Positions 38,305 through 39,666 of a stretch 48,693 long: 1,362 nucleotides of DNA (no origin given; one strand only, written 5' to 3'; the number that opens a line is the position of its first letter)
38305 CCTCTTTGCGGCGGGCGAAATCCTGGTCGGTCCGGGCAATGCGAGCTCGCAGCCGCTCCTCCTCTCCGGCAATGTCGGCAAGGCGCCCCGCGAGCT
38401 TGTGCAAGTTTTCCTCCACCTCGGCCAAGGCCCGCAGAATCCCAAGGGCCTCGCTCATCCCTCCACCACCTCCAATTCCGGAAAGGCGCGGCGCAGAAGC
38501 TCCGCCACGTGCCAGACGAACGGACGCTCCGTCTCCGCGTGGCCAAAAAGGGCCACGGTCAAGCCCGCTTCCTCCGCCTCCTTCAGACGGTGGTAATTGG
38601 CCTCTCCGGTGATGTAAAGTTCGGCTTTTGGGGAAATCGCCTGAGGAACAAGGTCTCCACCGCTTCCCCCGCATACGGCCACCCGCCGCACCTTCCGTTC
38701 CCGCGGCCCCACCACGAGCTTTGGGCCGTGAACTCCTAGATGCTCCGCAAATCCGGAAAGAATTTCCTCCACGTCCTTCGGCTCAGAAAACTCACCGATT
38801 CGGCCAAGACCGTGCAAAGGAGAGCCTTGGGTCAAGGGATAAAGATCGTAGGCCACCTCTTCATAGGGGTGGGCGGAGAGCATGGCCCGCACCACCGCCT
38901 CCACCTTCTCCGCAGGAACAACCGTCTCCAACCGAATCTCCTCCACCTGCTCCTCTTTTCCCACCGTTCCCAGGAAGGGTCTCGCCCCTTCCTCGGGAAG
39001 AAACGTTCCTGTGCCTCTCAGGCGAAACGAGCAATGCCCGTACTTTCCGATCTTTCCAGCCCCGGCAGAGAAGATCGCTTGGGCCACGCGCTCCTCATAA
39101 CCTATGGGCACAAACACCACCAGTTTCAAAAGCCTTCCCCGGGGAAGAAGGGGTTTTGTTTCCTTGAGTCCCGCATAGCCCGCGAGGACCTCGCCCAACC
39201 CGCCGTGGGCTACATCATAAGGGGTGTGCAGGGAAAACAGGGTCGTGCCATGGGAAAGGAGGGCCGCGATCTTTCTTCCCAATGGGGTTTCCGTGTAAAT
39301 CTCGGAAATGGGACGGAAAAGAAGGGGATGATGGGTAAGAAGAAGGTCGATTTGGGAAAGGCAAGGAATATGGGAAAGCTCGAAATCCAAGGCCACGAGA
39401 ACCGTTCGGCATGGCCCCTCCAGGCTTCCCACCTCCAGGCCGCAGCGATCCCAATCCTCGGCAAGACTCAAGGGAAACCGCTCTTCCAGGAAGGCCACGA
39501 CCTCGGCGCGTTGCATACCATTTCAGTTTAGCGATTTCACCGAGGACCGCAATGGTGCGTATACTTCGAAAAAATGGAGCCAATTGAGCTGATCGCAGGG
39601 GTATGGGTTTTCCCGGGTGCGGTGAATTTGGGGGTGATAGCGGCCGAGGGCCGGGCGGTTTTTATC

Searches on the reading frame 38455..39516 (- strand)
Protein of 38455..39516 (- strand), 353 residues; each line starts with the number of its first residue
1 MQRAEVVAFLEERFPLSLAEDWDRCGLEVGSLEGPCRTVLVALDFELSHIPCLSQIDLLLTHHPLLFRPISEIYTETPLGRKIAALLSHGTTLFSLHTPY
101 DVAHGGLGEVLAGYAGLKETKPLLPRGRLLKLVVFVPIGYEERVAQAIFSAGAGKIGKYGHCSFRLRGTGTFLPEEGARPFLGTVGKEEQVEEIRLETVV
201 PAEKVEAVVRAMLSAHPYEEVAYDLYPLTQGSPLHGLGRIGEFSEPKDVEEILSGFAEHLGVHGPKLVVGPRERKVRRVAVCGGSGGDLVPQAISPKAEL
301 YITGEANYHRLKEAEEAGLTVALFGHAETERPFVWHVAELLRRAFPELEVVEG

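Call 19: find_encoding_contigs(protein=window:38455-39516:-, flank=10000, max_places=10)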
Protein window:38455-39516:- (353 aa): no gene with exactly this product is on record in the collection.

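Call 69: search_protein_families(library=pfam, proteins=[window:38455-39516:-], max_evalue=0.001)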
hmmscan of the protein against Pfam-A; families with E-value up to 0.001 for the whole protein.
window:38455-39516:- (353 aa): 1 family
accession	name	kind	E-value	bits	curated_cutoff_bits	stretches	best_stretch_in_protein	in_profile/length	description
PF01784.24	DUF34_NIF3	-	1.4e-61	208.8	23.4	1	1-350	1-247/256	Duf34/NIF3 (NGG1p interacting factor 3)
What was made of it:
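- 37751..39516 (-): Zn_ribbon_9/CT398 coiled-coil gene (37751..38458) and Nif3 (38455..39516), B-type. Pfam hits in call 69.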
